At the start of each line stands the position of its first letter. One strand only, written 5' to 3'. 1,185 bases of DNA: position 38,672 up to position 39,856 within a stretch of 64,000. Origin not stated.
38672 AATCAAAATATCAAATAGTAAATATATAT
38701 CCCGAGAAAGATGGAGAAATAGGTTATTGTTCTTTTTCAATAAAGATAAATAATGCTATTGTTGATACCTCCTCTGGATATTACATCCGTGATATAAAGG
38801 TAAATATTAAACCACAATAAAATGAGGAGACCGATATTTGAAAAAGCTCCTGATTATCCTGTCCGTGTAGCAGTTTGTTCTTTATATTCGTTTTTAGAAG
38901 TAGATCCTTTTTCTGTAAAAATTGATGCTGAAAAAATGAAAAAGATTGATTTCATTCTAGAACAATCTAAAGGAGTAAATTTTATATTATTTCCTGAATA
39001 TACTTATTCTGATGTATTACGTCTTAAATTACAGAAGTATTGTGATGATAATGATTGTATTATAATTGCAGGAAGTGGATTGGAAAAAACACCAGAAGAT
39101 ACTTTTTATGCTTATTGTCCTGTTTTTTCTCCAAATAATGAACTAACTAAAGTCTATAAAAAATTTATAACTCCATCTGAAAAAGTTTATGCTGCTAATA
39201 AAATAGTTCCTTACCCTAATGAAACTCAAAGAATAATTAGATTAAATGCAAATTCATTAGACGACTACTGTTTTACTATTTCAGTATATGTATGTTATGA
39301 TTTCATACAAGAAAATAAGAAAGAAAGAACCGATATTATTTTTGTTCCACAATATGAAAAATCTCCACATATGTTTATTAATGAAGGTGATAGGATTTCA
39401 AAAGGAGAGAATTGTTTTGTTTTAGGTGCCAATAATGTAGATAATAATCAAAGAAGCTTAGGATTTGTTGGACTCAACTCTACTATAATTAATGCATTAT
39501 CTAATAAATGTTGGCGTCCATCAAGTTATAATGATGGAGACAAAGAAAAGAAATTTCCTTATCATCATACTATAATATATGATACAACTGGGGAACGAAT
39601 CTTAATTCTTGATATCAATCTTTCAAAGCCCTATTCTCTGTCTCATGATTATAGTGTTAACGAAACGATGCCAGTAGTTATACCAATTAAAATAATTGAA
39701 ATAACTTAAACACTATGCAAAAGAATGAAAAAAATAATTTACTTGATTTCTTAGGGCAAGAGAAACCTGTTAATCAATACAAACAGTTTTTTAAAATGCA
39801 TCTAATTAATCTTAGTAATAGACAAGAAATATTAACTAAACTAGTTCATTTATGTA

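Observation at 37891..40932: Uncharacterised three-gene operon built around a nitrilase-superfamily protein inside a defence island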

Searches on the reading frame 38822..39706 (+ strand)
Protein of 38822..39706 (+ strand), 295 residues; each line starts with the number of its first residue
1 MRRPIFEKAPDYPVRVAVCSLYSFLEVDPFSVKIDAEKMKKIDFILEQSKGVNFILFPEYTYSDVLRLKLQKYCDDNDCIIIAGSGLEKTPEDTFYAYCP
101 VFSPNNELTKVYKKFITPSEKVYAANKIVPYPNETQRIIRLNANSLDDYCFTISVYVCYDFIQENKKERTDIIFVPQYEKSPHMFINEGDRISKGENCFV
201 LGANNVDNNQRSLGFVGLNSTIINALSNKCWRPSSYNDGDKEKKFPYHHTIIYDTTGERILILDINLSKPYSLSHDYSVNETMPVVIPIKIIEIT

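Call 3: search_protein_families(library=pfam, proteins=[window:38822-39706:+], max_evalue=1)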
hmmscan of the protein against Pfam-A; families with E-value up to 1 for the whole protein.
window:38822-39706:+ (295 aa): 1 family
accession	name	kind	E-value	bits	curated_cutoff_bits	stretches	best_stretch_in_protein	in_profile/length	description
PF00795.27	CN_hydrolase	-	0.0021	17.9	23.2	1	68-260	65-231/256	Carbon-nitrogen hydrolase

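Call 4: search_protein_families(library=padloc, proteins=[window:38822-39706:+], max_evalue=1)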
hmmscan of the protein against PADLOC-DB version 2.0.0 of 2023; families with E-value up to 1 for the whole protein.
window:38822-39706:+ (295 aa): 2 families
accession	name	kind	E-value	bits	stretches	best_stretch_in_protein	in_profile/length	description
PDLC01989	CARF_m7--CARF_nitrilase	-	0.00017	18.3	1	143-212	312-384/457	-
PDLC03804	RTasNitrilase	-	0.0026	14.8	1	47-162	172-287/397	DRT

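Call 5: search_protein_families(library=ncbifam, proteins=[window:38822-39706:+], max_evalue=1)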
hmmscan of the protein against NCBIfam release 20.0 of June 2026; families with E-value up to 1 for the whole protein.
window:38822-39706:+ (295 aa): 0 families

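Call 6: search_protein_families(library=phrogs, proteins=[window:38822-39706:+], max_evalue=1)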
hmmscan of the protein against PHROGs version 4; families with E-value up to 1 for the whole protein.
window:38822-39706:+ (295 aa): 0 families

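Call 7: search_solved_structures(query=window:38822-39706:+, max_evalue=10, show_alignments=2)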
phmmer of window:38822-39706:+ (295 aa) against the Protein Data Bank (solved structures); distinct sequences matched with E-value up to 10: 1.
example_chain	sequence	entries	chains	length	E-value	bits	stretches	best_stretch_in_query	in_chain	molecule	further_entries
7kzp_L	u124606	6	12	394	0.64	12.4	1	74-130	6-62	E3 ubiquitin-protein ligase FANCL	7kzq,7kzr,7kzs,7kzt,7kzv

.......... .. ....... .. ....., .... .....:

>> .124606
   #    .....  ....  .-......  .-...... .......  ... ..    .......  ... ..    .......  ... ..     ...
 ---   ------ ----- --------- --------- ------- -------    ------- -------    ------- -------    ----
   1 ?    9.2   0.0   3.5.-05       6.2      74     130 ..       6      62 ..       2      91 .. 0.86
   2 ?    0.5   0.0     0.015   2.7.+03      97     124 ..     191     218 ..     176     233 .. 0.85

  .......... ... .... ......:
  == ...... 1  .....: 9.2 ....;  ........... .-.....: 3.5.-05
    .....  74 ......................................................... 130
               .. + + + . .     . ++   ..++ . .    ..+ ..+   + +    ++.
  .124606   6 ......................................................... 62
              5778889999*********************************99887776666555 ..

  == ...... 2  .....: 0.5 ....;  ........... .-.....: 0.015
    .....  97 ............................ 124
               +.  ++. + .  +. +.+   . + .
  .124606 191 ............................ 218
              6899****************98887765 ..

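Call 8: find_homologous_proteins(query=window:38822-39706:+, max_evalue=0.001)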
Query window:38822-39706:+ (295 aa): 32 proteins with E <= 0.001 among 425 candidates.
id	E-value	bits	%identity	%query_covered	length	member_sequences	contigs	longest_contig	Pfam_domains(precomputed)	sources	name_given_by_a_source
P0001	8.6e-198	673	100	100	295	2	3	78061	-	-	-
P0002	5.0e-95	336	54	100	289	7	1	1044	-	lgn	-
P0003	7.9e-95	335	55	100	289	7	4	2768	-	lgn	-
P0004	4.3e-91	323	52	100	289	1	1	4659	-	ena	-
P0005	1.8e-90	321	52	98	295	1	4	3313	-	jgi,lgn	jgi:hypothetical protein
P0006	4.2e-90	320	52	99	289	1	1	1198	-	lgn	-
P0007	1.7e-89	318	52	98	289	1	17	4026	-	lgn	-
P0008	2.1e-89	318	51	100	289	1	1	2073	-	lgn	-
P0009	1.1e-88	315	51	98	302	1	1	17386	-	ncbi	-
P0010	2.3e-87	311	51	100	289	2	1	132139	-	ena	-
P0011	4.2e-85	304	50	98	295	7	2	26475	-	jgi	jgi:hypothetical protein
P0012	3.2e-84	301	51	98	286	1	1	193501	-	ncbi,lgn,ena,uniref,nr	ncbi:hypothetical protein [Flavobacterium sp.]|uniref:hypothetical protein n=1 Tax=Flavobacterium sp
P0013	2.3e-83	298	48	100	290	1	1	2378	-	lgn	-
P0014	5.2e-82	293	49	100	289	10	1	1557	-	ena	-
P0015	6.3e-82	293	49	100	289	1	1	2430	-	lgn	-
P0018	3.1e-81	291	48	98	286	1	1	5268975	-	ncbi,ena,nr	nr:hypothetical protein [uncultured Draconibacterium sp.]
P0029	2.3e-64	236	42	98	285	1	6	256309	-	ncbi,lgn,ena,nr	ncbi:hypothetical protein GCM10011508_11280 [Flavobacterium lutivivi]|nr:hypothetical protein GCM100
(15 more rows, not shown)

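Call 11: find_encoding_contigs(protein=P0018, flank=10000, max_places=3)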
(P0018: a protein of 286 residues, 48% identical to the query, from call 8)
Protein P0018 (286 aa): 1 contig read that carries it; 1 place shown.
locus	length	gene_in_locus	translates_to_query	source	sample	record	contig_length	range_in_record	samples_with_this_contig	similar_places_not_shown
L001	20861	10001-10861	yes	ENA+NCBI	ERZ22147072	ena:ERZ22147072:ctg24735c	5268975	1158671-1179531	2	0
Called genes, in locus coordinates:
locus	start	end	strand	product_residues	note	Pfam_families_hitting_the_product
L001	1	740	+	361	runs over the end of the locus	PF07661:MORN_2 (faint), PF00561:Abhydrolase_1 (faint), PF00756:Esterase (weak), PF10503:Esterase_PHB (faint), PF01738:DLH (weak), PF02230:Abhydrolase_2, PF00326:Peptidase_S9 (faint), PF12146:Hydrolase_4 (faint)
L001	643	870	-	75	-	-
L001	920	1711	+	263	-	-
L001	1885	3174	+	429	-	-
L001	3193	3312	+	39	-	-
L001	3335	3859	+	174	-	-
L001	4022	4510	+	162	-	-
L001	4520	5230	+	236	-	PF03372:Exo_endo_phos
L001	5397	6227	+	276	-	-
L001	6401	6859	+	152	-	-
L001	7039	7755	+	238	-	-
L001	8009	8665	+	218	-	-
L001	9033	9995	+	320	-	-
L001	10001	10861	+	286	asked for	-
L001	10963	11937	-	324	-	PF01548:DEDD_Tnp_IS110, PF02371:Transposase_20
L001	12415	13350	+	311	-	PF07730:HisKA_3, PF02518:HATPase_c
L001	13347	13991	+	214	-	PF00072:Response_reg, PF00196:GerE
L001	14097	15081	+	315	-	PF12849:PBP_like_2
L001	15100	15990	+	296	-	PF00528:BPD_transp_1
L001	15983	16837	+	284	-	PF00528:BPD_transp_1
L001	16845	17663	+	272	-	PF02463:SMC_N (faint), PF00005:ABC_tran, PF13304:AAA_21 (faint)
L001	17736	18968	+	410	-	PF13372:Alginate_exp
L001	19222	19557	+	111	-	-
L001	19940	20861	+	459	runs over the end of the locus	PF04616:Glyco_hydro_43, PF16396:DUF5005 (faint), PF03422:CBM_6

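Call 12: find_encoding_contigs(protein=P0012, flank=10000, max_places=2)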
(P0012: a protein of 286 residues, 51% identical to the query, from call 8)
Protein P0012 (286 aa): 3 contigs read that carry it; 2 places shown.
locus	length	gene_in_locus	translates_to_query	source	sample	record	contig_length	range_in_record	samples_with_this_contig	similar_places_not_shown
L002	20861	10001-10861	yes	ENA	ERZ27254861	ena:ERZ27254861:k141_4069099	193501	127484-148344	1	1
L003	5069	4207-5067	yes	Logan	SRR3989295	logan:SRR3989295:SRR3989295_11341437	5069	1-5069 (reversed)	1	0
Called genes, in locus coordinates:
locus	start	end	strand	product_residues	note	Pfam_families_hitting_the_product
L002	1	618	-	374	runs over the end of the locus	PF07995:GSDH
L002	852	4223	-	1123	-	PF02494:HYR, PF18962:Por_Secre_tail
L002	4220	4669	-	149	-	-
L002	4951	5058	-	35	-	-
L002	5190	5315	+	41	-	-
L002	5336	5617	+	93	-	PF13391:HNH_2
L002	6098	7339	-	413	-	PF02493:MORN (faint)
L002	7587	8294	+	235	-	-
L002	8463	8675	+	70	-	-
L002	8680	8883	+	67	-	-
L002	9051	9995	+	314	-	-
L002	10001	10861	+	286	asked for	-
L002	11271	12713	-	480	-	-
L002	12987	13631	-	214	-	PF12728:HTH_17 (weak)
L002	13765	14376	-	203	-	PF21033:RMD1-3 (faint), PF13371:TPR_9 (faint), PF00515:TPR_1 (weak), PF13414:TPR_11, PF13431:TPR_17, PF00515:TPR_1 (weak), PF13414:TPR_11, PF00515:TPR_1 (weak), +7 more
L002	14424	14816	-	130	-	-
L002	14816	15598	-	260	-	PF13371:TPR_9 (faint), PF07719:TPR_2 (faint), PF13181:TPR_8 (faint), PF13431:TPR_17 (faint), PF13414:TPR_11 (faint), PF00515:TPR_1 (weak)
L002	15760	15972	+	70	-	PF13560:HTH_31, PF12844:HTH_19 (weak), PF01381:HTH_3, PF13443:HTH_26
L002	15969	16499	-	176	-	-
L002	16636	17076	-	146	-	PF04002:RadC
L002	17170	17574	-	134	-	-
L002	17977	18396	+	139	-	-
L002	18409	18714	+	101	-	PF13560:HTH_31 (weak), PF12844:HTH_19, PF01381:HTH_3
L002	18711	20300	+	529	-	PF00145:DNA_methylase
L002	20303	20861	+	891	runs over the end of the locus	-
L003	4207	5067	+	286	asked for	?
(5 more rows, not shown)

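Call 13: find_encoding_contigs(protein=P0010, flank=10000, max_places=2)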
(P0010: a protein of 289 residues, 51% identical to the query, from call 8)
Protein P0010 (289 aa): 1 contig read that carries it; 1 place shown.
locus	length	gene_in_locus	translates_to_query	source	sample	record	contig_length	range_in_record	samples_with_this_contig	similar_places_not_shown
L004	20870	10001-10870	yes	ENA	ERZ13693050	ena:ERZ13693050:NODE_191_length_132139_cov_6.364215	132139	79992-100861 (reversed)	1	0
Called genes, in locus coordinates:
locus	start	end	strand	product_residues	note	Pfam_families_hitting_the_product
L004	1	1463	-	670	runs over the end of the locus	PF07695:7TMR-DISM_7TM, PF00211:Guanylate_cyc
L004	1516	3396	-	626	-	PF28559:TPR_SusR (faint), PF00515:TPR_1 (faint), PF07719:TPR_2 (faint), PF24885:TPR_NPHP3 (faint), PF13424:TPR_12, PF13181:TPR_8 (weak), PF13424:TPR_12, PF00211:Guanylate_cyc, +2 more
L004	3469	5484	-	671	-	PF13424:TPR_12 (faint), PF14559:TPR_19 (faint), PF13428:TPR_14 (faint)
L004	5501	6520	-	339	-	PF20030:bpMoxR, PF07726:AAA_3, PF07728:AAA_5, PF17863:AAA_lid_2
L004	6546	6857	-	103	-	-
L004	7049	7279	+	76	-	-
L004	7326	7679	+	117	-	PF13470:PIN_3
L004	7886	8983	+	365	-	PF10137:CAP12-PCTIR_TIR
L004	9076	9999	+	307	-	-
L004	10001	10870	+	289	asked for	-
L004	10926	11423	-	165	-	-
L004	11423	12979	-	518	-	PF00072:Response_reg, PF08665:PglZ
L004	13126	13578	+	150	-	PF13302:Acetyltransf_3 (weak), PF00583:Acetyltransf_1, PF13673:Acetyltransf_10, PF13508:Acetyltransf_7, PF14542:Acetyltransf_CG (weak)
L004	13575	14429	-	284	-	PF19573:DUF6089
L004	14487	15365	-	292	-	PF01513:NAD_kinase, PF20143:NAD_kinase_C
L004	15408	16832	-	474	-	-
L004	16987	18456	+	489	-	-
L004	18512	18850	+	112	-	PF02152:FolB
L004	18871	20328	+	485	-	PF06934:CTI (weak), PF21783:YNCE (faint), PF22494:choice_anch_I (faint)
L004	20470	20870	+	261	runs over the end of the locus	-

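Call 14: find_encoding_contigs(protein=P0029, flank=10000, max_places=2)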
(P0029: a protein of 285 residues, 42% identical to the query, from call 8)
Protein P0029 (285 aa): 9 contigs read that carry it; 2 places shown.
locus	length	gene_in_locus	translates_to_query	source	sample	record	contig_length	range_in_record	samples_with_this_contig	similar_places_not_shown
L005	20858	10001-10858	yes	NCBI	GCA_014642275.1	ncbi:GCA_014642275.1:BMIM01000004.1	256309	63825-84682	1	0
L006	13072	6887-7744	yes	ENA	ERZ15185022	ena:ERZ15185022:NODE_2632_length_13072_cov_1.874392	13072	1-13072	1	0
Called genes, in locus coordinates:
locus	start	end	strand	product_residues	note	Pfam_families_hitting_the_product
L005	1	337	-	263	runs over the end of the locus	PF02754:CCG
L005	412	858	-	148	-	PF03767:Acid_phosphat_B (faint), PF24694:LNS2_PITM1-3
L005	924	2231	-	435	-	PF12838:Fer4_7 (faint), PF00037:Fer4 (faint), PF12797:Fer4_2 (faint), PF13183:Fer4_8, PF13237:Fer4_10 (weak), PF13187:Fer4_9, PF13484:Fer4_16 (weak), PF13534:Fer4_17 (weak)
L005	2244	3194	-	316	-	PF28542:DUF8434, PF02470:MlaD, PF06103:DUF948 (faint), PF28544:Helical_needle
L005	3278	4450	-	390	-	PF01520:Amidase_3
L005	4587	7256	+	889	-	PF19838:LptD_2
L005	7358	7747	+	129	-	PF01042:Ribonuc_L-PSP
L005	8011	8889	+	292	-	PF10987:DUF2806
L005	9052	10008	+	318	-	-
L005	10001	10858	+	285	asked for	-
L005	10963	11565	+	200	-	-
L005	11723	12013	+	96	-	PF03693:ParD_antitoxin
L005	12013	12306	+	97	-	PF05016:ParE_toxin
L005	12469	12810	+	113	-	PF01451:LMWPc (faint)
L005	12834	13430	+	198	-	-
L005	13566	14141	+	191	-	PF13715:CarbopepD_reg_2 (weak)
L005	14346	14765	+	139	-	-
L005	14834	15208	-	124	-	PF02142:MGS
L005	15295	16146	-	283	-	PF01869:BcrAD_BadFG (weak)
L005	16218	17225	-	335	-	PF00044:Gp_dh_N, PF02800:Gp_dh_C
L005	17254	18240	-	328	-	PF00365:PFK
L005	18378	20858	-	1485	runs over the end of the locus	PF04357:TamB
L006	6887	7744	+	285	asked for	-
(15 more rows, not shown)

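Call 24: search_solved_structures(query=A1, max_evalue=10, show_alignments=3)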
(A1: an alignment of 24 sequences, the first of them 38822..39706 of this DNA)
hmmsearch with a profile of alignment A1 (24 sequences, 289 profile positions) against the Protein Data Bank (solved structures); distinct sequences matched with E-value up to 10: 0.

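Call 29: find_related_loci(query=A1, collection=genome_contigs, flank=10000)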
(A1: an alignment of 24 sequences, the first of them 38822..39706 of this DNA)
Query A1 (295 aa) in genome_contigs; peptide patterns used: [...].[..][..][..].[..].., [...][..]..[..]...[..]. (x = any residue, [..] = any of these).
94 stretches matched a pattern; 5 encode a relative of the query (tblastn E <= 1e-3); 5 distinct loci.
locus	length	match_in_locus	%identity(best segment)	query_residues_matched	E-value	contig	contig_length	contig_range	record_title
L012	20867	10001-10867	53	1-294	7e-98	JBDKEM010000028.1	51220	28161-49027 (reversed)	MAG: Bacteroidota bacterium isolate eastforkpoplarcreek_2019_sw_WHONDRS-S19S_0039_B_bin.8 scaffold_1816379, whole genome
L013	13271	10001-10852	51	1-289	4e-95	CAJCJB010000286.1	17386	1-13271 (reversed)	Candidatus Saccharibacteria bacterium isolate BOG_genome_mining.63 genome assembly, contig: k141_10993823, whole genome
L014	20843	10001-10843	51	1-289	4e-91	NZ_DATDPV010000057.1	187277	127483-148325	MAG: Flavobacterium sp. isolate SMAG_U7930 k141_3043843, whole genome shotgun sequence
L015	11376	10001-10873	41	2-292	4e-72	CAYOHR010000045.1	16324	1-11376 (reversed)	MAG TPA_asm: uncultured Flavobacteriales bacterium isolate binchicken_co179_377 genome assembly, contig: NODE_7129_lengt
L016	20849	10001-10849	42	1-287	3e-71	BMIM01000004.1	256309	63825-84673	Flavobacterium lutivivi CGMCC 1.15347 DNA, sequence04, whole genome shotgun sequence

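Call 35: search_protein_families(library=pfam, proteins=[L012:4951-6990:+, L012:6977-8845:+, L012:11249-11644:+, L012:12638-13855:-, L013:7850-8812:-, L013:11482-12168:+, L015:6799-8055:+, L015:8402-9100:+, L015:4716-5816:+, L015:10880-11350:-], max_evalue=0.01)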
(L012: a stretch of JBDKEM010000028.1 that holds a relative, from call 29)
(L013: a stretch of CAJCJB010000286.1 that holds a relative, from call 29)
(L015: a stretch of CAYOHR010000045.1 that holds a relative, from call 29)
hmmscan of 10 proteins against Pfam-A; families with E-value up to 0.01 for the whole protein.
L012:4951-6990:+ (680 aa): 8 families
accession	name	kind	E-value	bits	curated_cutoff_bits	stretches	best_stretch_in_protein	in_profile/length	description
PF13175.12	AAA_15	-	2.1e-51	176.1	32.1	1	1-393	1-374/374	AAA ATPase domain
PF20469.4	OLD-like_TOPRIM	-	1.7e-20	73.8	23.2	1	455-519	1-67/67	Overcoming lysogenization defect protein-like, TOPRIM domain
PF13304.12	AAA_21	-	1.4e-13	52.1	27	2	343-393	260-303/304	AAA domain, putative AbiEii toxin, Type IV TA system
PF11398.14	DUF2813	-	8.3e-08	32.4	21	1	1-89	1-97/372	Protein of unknown function (DUF2813)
PF02463.25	SMC_N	-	1e-06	28.8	40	1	3-114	2-112/220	RecF/RecN/SMC N terminal domain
PF13476.12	AAA_23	-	0.00014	23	27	1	6-260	2-189/201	AAA domain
PF00004.35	AAA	-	0.00014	22.8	21.2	0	501-571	46-119/131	ATPase family associated with various cellular activities (AAA)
PF13514.12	AAA_27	-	0.0015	18.6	22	1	1-47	1-50/206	AAA domain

L012:6977-8845:+ (623 aa): 4 families
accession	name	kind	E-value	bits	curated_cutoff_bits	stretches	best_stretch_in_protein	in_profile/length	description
PF00580.27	UvrD-helicase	-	2.4e-20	73.8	23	2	12-120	5-106/271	UvrD/REP helicase N-terminal domain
PF13245.12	AAA_19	-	3e-15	57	25.1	1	17-232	8-131/134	AAA domain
PF13086.12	AAA_11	-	0.0012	19.1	27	1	11-79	8-76/257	AAA domain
PF01443.25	Viral_helicase1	-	0.0089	16.3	21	0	521-589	178-225/228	Viral superfamily 1 RNA helicase core domain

L012:11249-11644:+ (132 aa): 0 families

L012:12638-13855:- (406 aa): 9 families
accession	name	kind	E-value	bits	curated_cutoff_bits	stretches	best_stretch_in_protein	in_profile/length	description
PF01262.27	AlaDh_PNT_C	-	2.1e-64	217.3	23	1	174-385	2-213/214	Alanine dehydrogenase/PNT, C-terminal domain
PF05222.21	AlaDh_PNT_N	-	2.1e-35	122.4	30.4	1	36-158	1-125/136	Alanine dehydrogenase/PNT, N-terminal domain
PF01488.26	Shikimate_DH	-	4e-06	27.4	24.3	1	200-301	12-113/138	Shikimate / quinate 5-dehydrogenase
PF02826.25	2-Hacid_dh_C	-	6.7e-06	26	25.1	1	199-300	35-127/178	D-isomer specific 2-hydroxyacid dehydrogenase, NAD binding domain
PF02254.24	TrkA_N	-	0.00051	20.8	23.8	1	203-271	1-70/116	TrkA-N domain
PF03807.23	F420_oxidored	-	0.0006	20.8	21.6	1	203-300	2-92/94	NADP oxidoreductase coenzyme F420-dependent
PF03446.21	NAD_binding_2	-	0.00064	20.2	21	1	203-300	2-93/161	NAD binding domain of 6-phosphogluconate dehydrogenase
PF02737.24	3HCDH_N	-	0.0053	17.1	22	0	203-267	2-67/180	3-hydroxyacyl-CoA dehydrogenase, NAD binding domain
PF02882.25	THF_DHG_CYH_C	-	0.0099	15.6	27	0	254-304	70-112/160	Tetrahydrofolate dehydrogenase/cyclohydrolase, NAD(P)-binding domain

L013:7850-8812:- (321 aa): 1 family
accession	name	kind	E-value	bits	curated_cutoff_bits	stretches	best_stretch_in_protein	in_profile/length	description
PF12779.12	WXXGXW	-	2.7e-06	27.8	18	1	64-87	2-25/26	WXXGXW repeat (2 copies)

L013:11482-12168:+ (229 aa): 0 families

L015:6799-8055:+ (419 aa): 4 families
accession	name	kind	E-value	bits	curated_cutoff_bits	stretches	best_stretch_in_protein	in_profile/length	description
PF00817.25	IMS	-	4e-36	124.6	23.2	1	5-149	1-147/148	impB/mucB/samB family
PF11799.13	IMS_C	-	1e-20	74.6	20.7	1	242-357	1-108/109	impB/mucB/samB family C-terminal domain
PF13438.11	DUF4113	-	2.9e-17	62.9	24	1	370-418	3-51/51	Domain of unknown function (DUF4113)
PF11798.14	IMS_HHH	-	1.9e-05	25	24.4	1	168-198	2-32/32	IMS family HHH motif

L015:8402-9100:+ (233 aa): 1 family
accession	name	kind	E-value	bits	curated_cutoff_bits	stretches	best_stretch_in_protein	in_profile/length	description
PF02586.19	SRAP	-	3.7e-52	177.4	27.1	1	1-218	1-212/214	SOS response associated peptidase (SRAP)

L015:4716-5816:+ (367 aa): 2 families
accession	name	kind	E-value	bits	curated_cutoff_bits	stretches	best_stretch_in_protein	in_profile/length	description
PF01051.27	Rep3_N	-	5.8e-09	36.9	22.4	1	15-142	4-118/141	Initiator Replication protein, WH1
PF21205.3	Rep3_C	-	2.5e-06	28.1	21.1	1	178-209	4-34/59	Initiator Rep protein, WH2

L015:10880-11350:- (157 aa): 1 family
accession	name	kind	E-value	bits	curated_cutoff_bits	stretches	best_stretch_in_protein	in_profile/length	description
PF04002.20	RadC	-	4.9e-40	136.7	22.1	1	33-155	1-120/121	RadC-like JAB domain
